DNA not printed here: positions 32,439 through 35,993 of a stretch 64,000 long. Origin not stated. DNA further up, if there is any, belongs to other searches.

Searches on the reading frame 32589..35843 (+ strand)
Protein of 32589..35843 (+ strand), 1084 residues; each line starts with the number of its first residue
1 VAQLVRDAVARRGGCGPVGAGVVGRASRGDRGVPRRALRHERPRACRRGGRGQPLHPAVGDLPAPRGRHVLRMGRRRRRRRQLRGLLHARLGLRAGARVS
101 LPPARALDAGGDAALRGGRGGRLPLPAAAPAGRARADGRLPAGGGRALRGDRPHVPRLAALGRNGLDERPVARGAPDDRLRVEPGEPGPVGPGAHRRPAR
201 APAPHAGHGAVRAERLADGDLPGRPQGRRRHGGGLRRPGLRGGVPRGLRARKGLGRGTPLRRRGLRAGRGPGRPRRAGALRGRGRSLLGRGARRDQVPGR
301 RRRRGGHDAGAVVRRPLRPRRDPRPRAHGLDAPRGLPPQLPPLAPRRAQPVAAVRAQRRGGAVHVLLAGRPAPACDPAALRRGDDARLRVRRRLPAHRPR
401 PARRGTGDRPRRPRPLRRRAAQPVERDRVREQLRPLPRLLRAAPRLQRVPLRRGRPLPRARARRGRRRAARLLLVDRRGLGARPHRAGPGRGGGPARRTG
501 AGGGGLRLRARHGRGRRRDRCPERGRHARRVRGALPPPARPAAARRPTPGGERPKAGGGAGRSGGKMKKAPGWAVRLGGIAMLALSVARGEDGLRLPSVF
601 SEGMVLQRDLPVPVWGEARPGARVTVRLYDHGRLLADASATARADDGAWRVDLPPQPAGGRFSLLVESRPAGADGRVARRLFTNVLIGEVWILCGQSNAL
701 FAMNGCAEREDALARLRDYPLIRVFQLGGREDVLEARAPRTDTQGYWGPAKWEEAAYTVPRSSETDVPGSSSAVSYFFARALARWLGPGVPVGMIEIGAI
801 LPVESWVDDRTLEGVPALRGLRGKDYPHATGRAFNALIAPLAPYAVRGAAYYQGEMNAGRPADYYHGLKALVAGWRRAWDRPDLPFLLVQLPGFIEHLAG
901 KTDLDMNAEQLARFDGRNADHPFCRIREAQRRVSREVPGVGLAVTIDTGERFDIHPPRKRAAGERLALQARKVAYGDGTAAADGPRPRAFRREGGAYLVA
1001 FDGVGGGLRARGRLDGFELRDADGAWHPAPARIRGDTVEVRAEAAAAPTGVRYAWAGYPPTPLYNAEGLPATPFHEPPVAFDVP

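Call 46: search_protein_families(library=pfam, proteins=[window:32589-35843:+], max_evalue=0.001)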
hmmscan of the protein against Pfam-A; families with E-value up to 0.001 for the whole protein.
window:32589-35843:+ (1084 aa): 1 family
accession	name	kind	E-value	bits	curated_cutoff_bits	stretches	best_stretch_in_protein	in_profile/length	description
PF03629.24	SASA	-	2e-08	34.6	24.8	1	689-894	3-171/226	Carbohydrate esterase, sialic acid-specific acetylesterase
